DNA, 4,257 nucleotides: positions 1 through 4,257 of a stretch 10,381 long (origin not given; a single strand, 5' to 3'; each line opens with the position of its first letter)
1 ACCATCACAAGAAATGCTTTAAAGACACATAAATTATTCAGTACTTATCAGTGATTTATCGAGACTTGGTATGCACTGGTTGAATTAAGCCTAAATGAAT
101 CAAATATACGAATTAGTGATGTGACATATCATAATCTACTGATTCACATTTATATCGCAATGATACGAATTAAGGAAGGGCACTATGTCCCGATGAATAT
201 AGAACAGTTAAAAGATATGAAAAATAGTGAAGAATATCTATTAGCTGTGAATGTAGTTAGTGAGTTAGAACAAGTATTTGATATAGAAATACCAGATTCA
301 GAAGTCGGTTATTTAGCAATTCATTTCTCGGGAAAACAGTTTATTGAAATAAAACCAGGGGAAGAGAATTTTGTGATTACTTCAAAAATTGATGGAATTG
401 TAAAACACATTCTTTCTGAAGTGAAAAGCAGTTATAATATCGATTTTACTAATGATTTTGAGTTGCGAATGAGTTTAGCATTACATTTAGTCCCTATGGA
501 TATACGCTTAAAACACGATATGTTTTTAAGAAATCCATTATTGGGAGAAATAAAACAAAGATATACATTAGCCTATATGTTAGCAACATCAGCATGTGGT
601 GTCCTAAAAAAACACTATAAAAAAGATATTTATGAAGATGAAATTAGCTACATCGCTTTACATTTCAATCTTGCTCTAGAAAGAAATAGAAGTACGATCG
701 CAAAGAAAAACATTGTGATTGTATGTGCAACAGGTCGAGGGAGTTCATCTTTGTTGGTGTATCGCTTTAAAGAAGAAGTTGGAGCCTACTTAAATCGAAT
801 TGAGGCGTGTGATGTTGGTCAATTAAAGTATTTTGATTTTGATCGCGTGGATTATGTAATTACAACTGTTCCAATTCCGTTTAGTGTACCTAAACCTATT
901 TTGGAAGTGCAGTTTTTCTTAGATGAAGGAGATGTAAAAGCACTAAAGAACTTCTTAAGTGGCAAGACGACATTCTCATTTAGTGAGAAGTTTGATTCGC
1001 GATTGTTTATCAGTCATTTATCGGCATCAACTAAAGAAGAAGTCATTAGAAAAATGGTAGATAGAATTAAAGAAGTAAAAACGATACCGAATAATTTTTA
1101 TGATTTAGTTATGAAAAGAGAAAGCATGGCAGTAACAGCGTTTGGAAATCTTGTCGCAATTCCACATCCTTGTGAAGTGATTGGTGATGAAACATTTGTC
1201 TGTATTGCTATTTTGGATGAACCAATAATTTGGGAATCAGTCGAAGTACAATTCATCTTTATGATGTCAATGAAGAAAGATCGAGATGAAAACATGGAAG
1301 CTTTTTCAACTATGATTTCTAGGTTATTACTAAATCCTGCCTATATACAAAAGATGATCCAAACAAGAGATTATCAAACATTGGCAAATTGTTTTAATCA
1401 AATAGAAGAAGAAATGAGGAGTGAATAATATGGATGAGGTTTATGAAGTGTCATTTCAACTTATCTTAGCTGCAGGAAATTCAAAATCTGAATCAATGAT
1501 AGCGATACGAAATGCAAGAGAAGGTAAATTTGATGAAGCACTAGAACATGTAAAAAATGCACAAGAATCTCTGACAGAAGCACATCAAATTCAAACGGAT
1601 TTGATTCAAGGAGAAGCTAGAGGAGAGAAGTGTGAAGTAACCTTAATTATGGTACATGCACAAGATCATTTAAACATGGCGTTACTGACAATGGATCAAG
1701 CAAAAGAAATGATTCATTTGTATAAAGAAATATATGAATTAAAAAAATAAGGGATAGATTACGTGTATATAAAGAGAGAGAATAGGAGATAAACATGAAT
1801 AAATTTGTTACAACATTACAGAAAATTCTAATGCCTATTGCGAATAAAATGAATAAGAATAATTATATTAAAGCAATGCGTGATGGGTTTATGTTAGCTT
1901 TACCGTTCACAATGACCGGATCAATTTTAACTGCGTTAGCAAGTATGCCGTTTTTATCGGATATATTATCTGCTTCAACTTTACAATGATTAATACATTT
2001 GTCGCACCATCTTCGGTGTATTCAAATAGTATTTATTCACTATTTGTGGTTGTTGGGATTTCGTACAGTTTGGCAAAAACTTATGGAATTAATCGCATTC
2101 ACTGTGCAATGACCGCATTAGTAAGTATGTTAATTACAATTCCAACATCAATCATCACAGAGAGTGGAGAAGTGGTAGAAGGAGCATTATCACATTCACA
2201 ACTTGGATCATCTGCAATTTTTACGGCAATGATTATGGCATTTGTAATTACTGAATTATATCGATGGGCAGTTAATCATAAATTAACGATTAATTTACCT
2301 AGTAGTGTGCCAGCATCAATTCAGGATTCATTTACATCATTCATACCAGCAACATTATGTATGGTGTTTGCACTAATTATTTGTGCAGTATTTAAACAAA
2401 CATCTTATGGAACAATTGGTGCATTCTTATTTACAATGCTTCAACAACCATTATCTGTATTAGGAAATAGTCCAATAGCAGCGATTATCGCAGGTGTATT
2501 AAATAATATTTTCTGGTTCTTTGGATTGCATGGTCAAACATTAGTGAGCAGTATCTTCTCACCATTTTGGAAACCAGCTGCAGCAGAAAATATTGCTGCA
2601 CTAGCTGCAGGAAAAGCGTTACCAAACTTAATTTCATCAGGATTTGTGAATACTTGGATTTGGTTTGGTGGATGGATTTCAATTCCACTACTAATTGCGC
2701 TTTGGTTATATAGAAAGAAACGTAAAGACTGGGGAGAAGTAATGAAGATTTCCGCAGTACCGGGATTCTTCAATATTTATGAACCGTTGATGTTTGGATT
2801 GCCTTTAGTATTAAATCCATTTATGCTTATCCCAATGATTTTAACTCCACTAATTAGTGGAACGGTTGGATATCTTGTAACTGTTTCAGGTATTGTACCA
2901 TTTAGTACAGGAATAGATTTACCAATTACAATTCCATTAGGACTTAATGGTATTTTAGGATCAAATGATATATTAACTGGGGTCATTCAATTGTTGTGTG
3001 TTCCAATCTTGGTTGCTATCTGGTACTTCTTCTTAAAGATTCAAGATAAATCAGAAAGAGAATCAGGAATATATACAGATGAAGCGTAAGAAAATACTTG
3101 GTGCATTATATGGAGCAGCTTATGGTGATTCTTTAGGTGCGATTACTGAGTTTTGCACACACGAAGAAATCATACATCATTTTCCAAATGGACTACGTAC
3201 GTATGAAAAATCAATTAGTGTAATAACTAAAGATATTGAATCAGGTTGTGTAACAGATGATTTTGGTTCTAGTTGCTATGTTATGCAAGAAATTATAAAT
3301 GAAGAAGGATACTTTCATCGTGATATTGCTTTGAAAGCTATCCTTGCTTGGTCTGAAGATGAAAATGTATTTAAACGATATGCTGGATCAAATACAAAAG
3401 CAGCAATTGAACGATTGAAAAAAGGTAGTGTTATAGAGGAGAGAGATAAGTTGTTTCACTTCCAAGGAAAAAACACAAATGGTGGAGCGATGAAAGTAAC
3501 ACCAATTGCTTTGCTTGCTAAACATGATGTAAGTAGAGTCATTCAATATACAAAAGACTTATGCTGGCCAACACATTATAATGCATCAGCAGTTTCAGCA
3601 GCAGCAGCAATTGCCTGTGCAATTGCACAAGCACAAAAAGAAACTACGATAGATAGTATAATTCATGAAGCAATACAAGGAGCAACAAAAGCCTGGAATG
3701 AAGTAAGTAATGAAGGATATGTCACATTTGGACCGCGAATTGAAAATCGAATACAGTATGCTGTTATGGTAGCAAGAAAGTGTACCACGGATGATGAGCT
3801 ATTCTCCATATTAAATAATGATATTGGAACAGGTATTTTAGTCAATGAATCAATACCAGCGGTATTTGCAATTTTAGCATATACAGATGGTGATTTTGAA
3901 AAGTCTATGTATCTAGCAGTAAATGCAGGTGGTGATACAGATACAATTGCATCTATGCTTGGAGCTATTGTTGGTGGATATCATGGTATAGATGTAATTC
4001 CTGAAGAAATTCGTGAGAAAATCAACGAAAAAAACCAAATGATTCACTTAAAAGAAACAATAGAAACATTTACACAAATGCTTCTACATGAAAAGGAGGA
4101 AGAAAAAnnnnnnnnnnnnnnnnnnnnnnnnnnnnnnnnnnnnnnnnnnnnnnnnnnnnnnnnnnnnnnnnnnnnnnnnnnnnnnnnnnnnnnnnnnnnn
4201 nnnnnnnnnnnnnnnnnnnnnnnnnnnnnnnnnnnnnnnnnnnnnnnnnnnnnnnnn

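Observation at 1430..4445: Lac/Cel-family PTS operon whose only enzyme is an ADP-ribosylglycohydrolase (DraG/ARH-fold) protein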

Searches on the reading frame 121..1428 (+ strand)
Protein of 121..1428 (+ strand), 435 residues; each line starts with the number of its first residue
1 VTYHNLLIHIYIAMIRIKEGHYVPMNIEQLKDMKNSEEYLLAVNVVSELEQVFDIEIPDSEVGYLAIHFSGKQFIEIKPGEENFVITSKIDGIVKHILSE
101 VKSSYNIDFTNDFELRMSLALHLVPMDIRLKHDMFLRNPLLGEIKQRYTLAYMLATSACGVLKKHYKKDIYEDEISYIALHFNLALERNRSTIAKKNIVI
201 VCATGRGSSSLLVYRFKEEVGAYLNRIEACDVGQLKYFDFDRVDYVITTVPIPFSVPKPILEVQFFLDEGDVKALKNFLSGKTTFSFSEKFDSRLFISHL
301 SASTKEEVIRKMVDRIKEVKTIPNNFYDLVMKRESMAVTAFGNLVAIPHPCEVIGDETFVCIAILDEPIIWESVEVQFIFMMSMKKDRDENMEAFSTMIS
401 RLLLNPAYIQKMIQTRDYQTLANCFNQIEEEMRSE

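Call 6: search_protein_families(library=pfam, proteins=[window:121-1428:+], max_evalue=0.01)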
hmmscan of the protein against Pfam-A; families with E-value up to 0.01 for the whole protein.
window:121-1428:+ (435 aa): 3 families
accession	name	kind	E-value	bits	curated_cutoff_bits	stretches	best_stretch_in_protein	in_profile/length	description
PF00874.25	PRD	-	6.9e-36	122.9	23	2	96-183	2-88/90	PRD domain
PF00359.27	PTS_EIIA_2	-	2.4e-22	79.9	27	1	291-426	3-142/144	Phosphoenolpyruvate-dependent sugar phosphotransferase system, EIIA 2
PF22459.2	PrgX_C_TPR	-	0.0098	16.2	27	0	235-287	109-161/190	Pheromone cCF10 receptor, C-terminal TPR region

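Call 7: search_protein_families(library=ncbifam, proteins=[window:121-1428:+], max_evalue=0.01)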
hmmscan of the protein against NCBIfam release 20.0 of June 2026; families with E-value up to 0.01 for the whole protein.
window:121-1428:+ (435 aa): 14 families
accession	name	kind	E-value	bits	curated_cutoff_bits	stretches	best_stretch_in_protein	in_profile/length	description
NF047357.1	antiterm_GlcT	equivalog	3.3e-20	72.6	320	2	89-190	69-168/272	glucose PTS transporter transcription antiterminator GlcT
TIGR00848.1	fruA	subfamily_domain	5.9e-16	58.5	103.5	1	292-411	3-128/129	fructose PTS transporter subunit IIA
NF053736.1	AcpB_EbpR_MafR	subfamily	2.1e-14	53.7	130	1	5-278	195-479/481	AcpB/EbpR/MafR family transcriptional regulator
NF046042.1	LicT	equivalog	3.6e-14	52.7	300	2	117-185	95-163/273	BglG family transcription antiterminator LicT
NF007293.0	PRK09765.1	equivalog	1.8e-10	40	763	1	297-426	14-150/639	PTS 2-O-a-mannosyl-D-glycerate transporter subunit IIABC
NF041678.1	trans_antitermLacT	equivalog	1.9e-08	34.1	500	1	3-183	95-275/286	transcription antiterminator LacT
NF007295.0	PRK09772.1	equivalog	5.5e-06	25.9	322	1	118-183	97-162/278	transcriptional antiterminator BglG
NF007389.0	PRK09913.1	equivalog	1.8e-05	24.7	151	1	303-421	16-139/148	PTS fructose transporter subunit IIA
TIGR01419.1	nitro_reg_IIA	equivalog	4.1e-05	23.5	138.7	1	296-398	11-117/145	PTS IIA-like nitrogen regulatory protein PtsN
NF008597.0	PRK11564.1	equivalog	0.00014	20.8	304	1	12-200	158-343/426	stationary phase inducible protein CsiE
NF008145.0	PRK10896.1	equivalog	0.00087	19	221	1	317-380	41-108/161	PTS IIA-like nitrogen regulatory protein PtsN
NF008319.0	PRK11109.1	equivalog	0.0013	18.1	302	1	301-421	14-135/376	fused PTS fructose transporter subunit IIA/HPr protein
NF011663.0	PRK15083.1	subfamily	0.0018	16.4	589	1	295-351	502-557/639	PTS mannitol transporter subunit IICBA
NF007366.0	PRK09863.1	equivalog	0.0052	15.3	426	0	270-422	427-580/586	putative frv operon regulatory protein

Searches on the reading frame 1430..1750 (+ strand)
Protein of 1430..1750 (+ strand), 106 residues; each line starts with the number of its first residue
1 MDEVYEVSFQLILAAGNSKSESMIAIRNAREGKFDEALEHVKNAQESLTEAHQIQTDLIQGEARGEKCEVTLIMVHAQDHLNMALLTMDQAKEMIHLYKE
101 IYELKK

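Call 6: search_protein_families(library=pfam, proteins=[window:1430-1750:+], max_evalue=0.01)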
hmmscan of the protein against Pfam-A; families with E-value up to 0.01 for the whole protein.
window:1430-1750:+ (106 aa): 1 family
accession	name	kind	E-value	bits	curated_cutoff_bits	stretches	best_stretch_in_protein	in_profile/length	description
PF02255.21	PTS_IIA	-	3.4e-33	114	27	1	6-99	1-94/94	PTS system, Lactose/Cellobiose specific IIA subunit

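Call 7: search_protein_families(library=ncbifam, proteins=[window:1430-1750:+], max_evalue=0.01)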
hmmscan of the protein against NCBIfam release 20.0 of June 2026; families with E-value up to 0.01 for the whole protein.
window:1430-1750:+ (106 aa): 3 families
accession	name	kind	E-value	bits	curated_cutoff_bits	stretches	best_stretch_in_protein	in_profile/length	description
TIGR00823.1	EIIA-LAC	subfamily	1.7e-31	108.4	136.95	1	3-99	2-98/99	lactose-specific PTS transporter subunit IIA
NF007156.0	PRK09591.1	equivalog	4.4e-24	84.7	144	1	2-101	4-103/105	PTS cellobiose transporter subunit IIA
NF007768.0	PRK10454.1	equivalog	2.4e-20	72.8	148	1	2-101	15-114/116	PTS N,N'-diacetylchitobiose transporter subunit IIA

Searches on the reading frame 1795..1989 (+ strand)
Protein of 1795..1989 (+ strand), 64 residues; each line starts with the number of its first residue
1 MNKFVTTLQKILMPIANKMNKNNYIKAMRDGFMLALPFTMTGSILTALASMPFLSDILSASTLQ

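Call 6: search_protein_families(library=pfam, proteins=[window:1795-1989:+], max_evalue=0.01)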
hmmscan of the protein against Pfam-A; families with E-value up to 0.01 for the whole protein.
window:1795-1989:+ (64 aa): 1 family
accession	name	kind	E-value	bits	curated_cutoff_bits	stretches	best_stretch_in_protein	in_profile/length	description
PF02378.23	PTS_EIIC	-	0.0013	18.3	30.7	1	29-57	1-27/319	Phosphotransferase system, EIIC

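Call 7: search_protein_families(library=ncbifam, proteins=[window:1795-1989:+], max_evalue=0.01)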
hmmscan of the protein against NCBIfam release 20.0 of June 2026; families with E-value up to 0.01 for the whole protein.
window:1795-1989:+ (64 aa): 4 families
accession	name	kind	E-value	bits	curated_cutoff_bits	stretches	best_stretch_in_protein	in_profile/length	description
TIGR00359.1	cello_pts_IIC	equivalog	3e-11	43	434.45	1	12-60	1-51/424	PTS cellobiose transporter subunit IIC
TIGR00410.1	lacE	subfamily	3e-11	43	236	1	12-60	1-51/424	PTS system, lactose/cellobiose family IIC component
NF007634.0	PRK10297.1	equivalog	8.4e-07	28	760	1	1-48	1-48/452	PTS N,N'-diacetylchitobiose transporter subunit IIC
TIGR00394.1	lac_pts_IIC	equivalog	1.6e-05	24.3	614.4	1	13-52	2-41/412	lactose-specific PTS transporter subunit EIIC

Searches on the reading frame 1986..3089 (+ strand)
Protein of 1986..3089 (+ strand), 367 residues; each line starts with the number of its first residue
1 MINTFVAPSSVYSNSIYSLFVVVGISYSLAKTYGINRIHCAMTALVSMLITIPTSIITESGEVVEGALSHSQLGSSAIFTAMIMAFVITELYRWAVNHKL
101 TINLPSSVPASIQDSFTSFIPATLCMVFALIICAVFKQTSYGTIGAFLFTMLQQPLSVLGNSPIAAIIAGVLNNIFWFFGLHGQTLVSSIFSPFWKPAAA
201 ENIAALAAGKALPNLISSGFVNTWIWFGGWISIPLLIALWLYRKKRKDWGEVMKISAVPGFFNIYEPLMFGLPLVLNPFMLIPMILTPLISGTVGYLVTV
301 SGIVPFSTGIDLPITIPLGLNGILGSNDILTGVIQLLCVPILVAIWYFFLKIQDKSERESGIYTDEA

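Call 6: search_protein_families(library=pfam, proteins=[window:1986-3089:+], max_evalue=0.01)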
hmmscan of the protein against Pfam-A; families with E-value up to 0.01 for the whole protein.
window:1986-3089:+ (367 aa): 1 family
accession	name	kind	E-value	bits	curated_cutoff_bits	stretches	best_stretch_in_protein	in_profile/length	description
PF02378.23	PTS_EIIC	-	1.2e-41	143.3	30.7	1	16-288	56-319/319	Phosphotransferase system, EIIC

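Call 7: search_protein_families(library=ncbifam, proteins=[window:1986-3089:+], max_evalue=0.01)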
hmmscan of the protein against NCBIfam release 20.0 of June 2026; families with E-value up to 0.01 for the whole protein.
window:1986-3089:+ (367 aa): 5 families
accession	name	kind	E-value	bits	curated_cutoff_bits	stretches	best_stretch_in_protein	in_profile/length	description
TIGR00359.1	cello_pts_IIC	equivalog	2.8e-77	260.6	434.45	1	13-357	68-418/424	PTS cellobiose transporter subunit IIC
TIGR00410.1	lacE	subfamily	2.8e-77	260.6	236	1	13-357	68-418/424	PTS system, lactose/cellobiose family IIC component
NF007157.0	PRK09592.1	equivalog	9.4e-44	149.9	503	1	16-355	88-438/451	PTS cellobiose transporter subunit IIC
TIGR00394.1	lac_pts_IIC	equivalog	4.7e-38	131.5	614.4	1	9-355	59-404/412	lactose-specific PTS transporter subunit EIIC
NF007634.0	PRK10297.1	equivalog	2e-36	125.6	760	1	15-357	92-434/452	PTS N,N'-diacetylchitobiose transporter subunit IIC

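Call 49: list_cluster_members(proteins=[window:1986-3086:+, window:1795-1986:+, window:1430-1747:+, window:4107-4415:+, window:121-1425:+])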
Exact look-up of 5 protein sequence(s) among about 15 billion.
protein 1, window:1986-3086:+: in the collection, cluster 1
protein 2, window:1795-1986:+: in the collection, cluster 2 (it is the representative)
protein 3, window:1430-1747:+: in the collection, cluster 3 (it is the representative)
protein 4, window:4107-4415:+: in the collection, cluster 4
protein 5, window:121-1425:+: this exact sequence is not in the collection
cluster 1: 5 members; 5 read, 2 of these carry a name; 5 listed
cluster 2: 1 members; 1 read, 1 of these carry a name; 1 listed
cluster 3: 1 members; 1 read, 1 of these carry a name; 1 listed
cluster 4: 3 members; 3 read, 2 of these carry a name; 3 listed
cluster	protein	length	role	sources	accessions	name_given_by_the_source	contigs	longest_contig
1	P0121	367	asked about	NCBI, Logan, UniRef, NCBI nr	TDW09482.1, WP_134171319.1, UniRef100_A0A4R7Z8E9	PTS system cellobiose-specific IIC component [Breznakia blatticola] | PTS system cellobiose-specific IIC component n=1 Tax=Breznakia blatticola TaxID=1754012 ... | PTS transporter subunit EIIC [Breznakia blatticola]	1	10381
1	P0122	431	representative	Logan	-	-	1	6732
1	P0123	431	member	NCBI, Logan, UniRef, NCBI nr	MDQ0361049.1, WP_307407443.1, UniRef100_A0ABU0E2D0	PTS sugar transporter subunit IIC [Breznakia pachnodae] | Permease IIC component n=1 Tax=Breznakia pachnodae TaxID=265178 RepID=A0ABU0E2D0_9FIRM | PTS transporter subunit EIIC [Breznakia pachnodae]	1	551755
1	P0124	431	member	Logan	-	-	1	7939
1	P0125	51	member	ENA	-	-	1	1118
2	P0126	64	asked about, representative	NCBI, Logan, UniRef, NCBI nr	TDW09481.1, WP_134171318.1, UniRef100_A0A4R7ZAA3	hypothetical protein EDD63_1603 [Breznakia blatticola] | Uncharacterized protein n=1 Tax=Breznakia blatticola TaxID=1754012 RepID=A0A4R7ZAA3_9FIRM | hypothetical protein [Breznakia blatticola]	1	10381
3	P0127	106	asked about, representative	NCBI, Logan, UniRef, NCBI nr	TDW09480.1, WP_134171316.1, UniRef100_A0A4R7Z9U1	PTS system cellobiose-specific IIA component [Breznakia blatticola] | PTS system cellobiose-specific IIA component n=1 Tax=Breznakia blatticola TaxID=1754012 ... | PTS lactose/cellobiose transporter subunit IIA [Breznakia blatticola]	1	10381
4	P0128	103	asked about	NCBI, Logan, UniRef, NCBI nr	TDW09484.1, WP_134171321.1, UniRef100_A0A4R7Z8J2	PTS system lichenan oligosaccharide-specific IIB component (Lac family) [Breznakia ... | PTS system lichenan oligosaccharide-specific IIB component (Lac family) n=1 Tax=Breznakia ... | PTS sugar transporter subunit IIB [Breznakia blatticola]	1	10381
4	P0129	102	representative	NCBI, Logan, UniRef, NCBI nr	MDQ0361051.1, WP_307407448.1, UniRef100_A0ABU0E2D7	PTS sugar transporter subunit IIB [Breznakia pachnodae] | PTS system cellobiose-specific IIB component n=1 Tax=Breznakia pachnodae TaxID=265178 ...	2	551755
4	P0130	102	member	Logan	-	-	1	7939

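Call 51: find_encoding_contigs(protein=P0123, flank=9000, max_places=2)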
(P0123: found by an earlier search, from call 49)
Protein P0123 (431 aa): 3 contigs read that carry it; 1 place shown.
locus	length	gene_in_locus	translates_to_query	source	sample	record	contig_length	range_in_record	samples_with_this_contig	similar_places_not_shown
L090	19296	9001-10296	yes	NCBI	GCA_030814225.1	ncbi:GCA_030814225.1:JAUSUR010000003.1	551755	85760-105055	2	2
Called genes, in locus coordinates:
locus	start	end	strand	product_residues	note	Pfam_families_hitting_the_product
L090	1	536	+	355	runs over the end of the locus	PF01817:CM_2, PF00800:PDT, PF01842:ACT (weak)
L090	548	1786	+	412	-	PF00155:Aminotran_1_2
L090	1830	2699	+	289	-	PF06167:Peptidase_M90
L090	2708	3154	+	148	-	PF02580:Tyr_Deacylase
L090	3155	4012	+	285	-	PF00763:THF_DHG_CYH, PF02882:THF_DHG_CYH_C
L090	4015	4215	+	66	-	PF06107:DUF951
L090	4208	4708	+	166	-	-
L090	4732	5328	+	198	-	-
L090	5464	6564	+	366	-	PF01926:MMR_HSR1, PF02421:FeoB_N, PF06071:YchF-GTPase_C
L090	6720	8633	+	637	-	PF01325:Fe_dep_repress (faint), PF08220:HTH_DeoR (faint), PF08279:HTH_11 (faint), PF09182:PuR_N (faint), PF05043:Mga, PF00874:PRD, PF00359:PTS_EIIA_2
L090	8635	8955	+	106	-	PF02255:PTS_IIA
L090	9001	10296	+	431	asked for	PF02378:PTS_EIIC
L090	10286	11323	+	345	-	PF03747:ADP_ribosyl_GH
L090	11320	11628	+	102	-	PF02302:PTS_IIB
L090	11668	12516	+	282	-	PF02588:YitT_membrane, PF10035:DUF2179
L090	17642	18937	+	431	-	PF02378:PTS_EIIC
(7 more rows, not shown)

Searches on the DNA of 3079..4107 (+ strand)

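Call 63: search_rna_families(sources=[L004, L018, L019, L021, L022, L023, L024, L007, L078], threshold=gathering)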
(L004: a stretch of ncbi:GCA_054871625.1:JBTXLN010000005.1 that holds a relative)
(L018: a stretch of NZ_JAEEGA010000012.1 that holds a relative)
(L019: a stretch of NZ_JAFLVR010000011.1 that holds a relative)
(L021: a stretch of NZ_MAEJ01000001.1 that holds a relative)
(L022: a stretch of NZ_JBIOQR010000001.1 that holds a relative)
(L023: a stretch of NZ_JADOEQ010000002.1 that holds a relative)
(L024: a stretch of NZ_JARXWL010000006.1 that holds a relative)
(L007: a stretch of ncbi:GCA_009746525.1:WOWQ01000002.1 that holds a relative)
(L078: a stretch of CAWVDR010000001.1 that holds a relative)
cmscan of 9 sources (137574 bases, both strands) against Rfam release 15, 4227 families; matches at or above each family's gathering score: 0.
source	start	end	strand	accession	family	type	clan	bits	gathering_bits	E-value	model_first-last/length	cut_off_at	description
